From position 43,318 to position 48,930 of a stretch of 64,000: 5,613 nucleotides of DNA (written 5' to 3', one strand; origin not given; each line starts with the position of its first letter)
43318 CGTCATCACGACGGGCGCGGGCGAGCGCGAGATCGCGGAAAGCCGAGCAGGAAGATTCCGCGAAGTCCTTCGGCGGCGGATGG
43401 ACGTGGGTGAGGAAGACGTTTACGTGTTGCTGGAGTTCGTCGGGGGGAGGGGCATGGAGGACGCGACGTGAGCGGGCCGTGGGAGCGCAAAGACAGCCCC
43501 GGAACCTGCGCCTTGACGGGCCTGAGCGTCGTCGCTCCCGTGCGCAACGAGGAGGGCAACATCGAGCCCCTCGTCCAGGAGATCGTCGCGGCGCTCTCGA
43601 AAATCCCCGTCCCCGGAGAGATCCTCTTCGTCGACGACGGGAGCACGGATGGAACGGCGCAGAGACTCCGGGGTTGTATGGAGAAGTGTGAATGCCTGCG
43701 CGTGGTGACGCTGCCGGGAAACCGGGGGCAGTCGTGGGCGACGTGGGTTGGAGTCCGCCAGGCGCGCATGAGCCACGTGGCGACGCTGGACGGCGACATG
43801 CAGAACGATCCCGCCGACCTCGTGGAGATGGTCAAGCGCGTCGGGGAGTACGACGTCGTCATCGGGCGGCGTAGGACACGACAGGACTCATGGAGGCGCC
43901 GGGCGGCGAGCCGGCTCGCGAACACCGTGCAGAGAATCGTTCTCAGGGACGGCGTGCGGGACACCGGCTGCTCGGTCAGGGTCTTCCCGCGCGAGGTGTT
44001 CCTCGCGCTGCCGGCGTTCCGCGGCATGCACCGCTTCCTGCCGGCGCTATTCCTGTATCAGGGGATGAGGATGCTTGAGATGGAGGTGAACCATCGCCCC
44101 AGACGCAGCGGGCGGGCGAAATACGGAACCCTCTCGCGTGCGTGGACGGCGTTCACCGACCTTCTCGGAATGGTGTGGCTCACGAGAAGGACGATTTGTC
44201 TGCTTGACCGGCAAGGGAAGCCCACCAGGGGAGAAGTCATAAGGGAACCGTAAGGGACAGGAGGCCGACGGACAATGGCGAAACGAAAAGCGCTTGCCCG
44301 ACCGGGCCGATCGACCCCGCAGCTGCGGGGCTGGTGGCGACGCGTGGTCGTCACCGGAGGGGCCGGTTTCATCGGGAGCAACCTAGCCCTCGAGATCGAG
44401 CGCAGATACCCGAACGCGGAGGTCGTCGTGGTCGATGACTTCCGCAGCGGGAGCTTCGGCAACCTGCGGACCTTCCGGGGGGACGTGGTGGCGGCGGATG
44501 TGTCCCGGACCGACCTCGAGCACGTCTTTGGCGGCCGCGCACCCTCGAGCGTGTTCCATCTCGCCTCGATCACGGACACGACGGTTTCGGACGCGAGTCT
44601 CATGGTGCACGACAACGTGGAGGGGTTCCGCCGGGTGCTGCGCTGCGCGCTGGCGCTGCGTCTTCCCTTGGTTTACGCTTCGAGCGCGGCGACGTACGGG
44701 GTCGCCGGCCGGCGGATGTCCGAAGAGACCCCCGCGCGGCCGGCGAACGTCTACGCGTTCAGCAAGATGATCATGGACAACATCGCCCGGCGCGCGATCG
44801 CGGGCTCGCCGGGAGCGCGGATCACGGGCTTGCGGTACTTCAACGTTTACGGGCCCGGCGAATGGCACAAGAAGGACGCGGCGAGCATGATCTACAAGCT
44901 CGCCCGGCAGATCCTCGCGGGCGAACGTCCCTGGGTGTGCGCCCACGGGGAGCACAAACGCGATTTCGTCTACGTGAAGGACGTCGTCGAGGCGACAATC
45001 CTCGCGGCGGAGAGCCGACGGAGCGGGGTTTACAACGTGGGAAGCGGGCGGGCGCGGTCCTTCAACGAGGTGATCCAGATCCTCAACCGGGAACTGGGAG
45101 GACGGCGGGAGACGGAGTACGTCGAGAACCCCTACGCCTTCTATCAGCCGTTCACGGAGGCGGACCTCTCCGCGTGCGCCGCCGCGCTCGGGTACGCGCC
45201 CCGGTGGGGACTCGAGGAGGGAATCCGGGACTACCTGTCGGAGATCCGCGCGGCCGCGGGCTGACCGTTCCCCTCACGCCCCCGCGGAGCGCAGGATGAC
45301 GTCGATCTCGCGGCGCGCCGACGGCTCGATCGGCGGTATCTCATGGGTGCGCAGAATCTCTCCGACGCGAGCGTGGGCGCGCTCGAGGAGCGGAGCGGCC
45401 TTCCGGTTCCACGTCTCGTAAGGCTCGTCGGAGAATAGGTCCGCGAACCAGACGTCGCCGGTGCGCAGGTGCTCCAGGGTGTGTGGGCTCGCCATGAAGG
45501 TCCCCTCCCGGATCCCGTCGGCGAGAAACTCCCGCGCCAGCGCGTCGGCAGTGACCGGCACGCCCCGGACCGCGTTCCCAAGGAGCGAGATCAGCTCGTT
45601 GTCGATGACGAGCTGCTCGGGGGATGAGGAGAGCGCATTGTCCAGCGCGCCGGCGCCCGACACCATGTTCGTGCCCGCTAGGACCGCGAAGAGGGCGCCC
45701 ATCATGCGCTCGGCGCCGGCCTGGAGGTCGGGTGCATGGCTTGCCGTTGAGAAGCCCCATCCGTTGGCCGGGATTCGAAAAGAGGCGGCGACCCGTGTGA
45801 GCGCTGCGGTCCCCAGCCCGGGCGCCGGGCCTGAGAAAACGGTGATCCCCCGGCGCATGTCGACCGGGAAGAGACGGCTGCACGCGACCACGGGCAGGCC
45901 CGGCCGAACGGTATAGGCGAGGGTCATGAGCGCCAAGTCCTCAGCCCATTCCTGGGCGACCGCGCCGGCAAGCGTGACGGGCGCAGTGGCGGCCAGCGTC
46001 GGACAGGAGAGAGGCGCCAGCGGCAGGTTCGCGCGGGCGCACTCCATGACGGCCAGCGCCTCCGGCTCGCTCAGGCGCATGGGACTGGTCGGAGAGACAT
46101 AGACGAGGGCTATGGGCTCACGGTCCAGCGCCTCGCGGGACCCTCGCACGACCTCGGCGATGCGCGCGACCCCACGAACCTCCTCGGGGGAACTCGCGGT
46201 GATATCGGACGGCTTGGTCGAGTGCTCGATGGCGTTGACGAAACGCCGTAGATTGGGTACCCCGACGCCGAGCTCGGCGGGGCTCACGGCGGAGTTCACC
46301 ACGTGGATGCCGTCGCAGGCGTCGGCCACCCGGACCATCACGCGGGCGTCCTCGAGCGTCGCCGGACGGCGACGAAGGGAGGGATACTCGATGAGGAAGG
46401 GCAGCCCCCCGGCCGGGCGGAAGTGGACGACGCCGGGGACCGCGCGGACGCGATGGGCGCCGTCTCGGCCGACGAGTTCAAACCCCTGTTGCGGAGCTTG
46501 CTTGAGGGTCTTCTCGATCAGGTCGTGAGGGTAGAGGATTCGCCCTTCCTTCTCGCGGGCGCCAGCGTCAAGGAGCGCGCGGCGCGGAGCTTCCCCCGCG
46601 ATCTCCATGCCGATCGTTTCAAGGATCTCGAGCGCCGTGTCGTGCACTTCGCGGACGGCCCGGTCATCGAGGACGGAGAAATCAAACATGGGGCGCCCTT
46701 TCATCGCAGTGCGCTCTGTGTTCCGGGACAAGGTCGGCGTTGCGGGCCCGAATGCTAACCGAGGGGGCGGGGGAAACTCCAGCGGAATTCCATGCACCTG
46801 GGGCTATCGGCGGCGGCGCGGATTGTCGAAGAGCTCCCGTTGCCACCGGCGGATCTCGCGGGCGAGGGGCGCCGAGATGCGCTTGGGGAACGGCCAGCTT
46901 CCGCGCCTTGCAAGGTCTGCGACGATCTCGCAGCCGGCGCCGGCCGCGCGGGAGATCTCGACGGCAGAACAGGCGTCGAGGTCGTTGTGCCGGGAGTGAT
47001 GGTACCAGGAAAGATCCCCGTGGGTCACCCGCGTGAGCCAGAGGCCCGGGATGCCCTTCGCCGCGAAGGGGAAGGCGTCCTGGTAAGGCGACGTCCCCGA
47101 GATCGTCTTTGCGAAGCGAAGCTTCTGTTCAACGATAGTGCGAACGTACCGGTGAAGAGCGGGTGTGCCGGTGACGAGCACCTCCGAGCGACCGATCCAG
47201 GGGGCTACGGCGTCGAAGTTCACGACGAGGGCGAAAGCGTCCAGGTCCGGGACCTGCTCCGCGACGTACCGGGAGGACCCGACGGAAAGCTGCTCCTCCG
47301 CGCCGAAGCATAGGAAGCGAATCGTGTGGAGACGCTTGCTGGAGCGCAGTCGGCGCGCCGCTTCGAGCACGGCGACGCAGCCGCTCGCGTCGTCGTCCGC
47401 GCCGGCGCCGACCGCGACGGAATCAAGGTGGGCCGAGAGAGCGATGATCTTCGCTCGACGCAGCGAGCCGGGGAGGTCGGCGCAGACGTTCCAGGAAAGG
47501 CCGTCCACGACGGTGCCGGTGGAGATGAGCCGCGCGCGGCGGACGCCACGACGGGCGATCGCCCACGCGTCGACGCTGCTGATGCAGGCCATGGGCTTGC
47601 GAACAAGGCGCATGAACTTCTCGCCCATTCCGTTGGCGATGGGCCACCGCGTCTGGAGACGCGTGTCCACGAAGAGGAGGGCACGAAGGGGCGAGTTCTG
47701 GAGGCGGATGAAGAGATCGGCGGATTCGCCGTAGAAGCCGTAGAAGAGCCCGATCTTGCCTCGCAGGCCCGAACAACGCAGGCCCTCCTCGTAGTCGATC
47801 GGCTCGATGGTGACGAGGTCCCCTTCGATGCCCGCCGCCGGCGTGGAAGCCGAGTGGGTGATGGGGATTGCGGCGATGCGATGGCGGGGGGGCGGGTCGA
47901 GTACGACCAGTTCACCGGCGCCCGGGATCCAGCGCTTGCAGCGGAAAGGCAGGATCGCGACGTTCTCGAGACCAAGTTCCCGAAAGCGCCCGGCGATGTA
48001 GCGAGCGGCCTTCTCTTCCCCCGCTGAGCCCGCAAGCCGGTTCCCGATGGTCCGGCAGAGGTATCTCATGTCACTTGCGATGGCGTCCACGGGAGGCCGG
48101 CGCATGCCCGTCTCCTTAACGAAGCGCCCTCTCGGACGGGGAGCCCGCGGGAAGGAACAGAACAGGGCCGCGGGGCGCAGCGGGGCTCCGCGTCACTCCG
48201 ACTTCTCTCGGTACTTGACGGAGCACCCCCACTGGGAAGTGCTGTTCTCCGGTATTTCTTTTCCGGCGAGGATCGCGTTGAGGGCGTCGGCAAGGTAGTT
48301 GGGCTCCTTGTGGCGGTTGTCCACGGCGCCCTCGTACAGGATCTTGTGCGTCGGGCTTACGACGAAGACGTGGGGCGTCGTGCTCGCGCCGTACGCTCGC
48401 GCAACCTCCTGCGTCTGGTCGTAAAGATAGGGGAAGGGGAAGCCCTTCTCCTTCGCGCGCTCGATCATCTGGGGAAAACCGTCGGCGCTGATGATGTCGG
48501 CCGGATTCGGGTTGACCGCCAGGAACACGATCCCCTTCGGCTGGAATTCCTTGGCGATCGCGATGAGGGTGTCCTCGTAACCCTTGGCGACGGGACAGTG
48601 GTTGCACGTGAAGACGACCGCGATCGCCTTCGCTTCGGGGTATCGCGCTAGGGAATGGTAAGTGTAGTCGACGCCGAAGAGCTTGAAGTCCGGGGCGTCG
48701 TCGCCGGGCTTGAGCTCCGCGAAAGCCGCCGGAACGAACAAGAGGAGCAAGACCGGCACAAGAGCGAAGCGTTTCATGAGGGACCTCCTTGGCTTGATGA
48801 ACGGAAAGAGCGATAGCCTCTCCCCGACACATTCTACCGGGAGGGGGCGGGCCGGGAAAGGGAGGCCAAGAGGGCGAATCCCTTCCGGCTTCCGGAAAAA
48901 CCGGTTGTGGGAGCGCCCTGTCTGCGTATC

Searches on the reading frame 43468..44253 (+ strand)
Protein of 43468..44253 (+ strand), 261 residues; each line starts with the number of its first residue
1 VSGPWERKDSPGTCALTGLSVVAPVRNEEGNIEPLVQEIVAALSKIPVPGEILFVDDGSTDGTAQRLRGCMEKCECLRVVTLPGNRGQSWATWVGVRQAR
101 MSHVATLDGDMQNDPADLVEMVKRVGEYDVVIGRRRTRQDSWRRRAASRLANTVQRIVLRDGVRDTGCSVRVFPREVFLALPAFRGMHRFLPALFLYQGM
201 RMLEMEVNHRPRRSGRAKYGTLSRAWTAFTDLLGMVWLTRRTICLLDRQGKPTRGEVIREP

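Call 40: search_protein_families(library=pfam, proteins=[window:43468-44253:+], max_evalue=0.001)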
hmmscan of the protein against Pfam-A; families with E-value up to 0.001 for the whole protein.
window:43468-44253:+ (261 aa): 1 family
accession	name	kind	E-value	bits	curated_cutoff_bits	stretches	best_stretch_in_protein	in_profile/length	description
PF00535.33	Glycos_transf_2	-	4.6e-22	79.2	23.3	1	20-178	1-164/168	Glycosyl transferase family 2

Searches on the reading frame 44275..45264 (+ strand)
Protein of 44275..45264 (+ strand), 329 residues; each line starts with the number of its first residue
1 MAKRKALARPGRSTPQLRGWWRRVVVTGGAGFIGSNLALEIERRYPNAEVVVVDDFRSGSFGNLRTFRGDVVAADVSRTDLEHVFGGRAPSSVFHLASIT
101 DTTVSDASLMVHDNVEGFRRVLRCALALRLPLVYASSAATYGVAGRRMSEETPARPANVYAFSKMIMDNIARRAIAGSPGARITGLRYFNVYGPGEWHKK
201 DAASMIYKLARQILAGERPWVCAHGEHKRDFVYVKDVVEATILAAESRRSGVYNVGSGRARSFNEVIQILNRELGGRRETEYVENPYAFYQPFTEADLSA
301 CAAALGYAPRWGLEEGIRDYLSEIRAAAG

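Call 40: search_protein_families(library=pfam, proteins=[window:44275-45264:+], max_evalue=0.001)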
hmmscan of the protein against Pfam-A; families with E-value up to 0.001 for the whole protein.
window:44275-45264:+ (329 aa): 6 families
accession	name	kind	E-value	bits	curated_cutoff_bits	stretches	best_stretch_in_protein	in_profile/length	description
PF01370.27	Epimerase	-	9.2e-45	153.4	20.9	1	24-256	1-240/240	NAD dependent epimerase/dehydratase family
PF16363.11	GDP_Man_Dehyd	-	7.5e-32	111.5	27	1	26-319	2-331/332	GDP-mannose 4,6 dehydratase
PF01073.25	3Beta_HSD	-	5.2e-14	52.4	22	1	25-246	1-230/280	3-beta hydroxysteroid dehydrogenase/isomerase family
PF07993.18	NAD_binding_4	-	5.1e-07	29.5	20.1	1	91-179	90-198/258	Male sterility protein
PF04321.23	RmlD_sub_bind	-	8.7e-07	28.7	27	1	23-211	2-168/287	RmlD substrate binding domain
PF02719.21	Polysacc_synt_2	-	4.3e-06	26.6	20.2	1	24-252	1-225/293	Polysaccharide biosynthesis protein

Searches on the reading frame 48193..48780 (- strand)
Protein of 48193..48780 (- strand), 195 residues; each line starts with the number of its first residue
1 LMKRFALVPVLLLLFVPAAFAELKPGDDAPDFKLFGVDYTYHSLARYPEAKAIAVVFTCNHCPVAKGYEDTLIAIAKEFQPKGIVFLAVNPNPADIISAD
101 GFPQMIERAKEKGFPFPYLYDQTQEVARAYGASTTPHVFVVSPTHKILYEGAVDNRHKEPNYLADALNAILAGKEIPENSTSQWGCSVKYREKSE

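Call 40: search_protein_families(library=pfam, proteins=[window:48193-48780:-], max_evalue=0.001)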
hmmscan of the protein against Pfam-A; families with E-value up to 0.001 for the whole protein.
window:48193-48780:- (195 aa): 4 families
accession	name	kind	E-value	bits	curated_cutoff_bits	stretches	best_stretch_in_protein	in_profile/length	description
PF00578.27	AhpC-TSA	-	1.2e-19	70.9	26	1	25-149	1-123/124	AhpC/TSA family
PF08534.16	Redoxin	-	1.3e-17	64.3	26.6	1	24-163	1-145/148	Redoxin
PF13098.12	Thioredoxin_2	-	0.00018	22.2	27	1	49-154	4-96/104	Thioredoxin-like domain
PF13905.12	Thioredoxin_8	-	0.00024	21.8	27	1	51-147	2-94/94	Thioredoxin-like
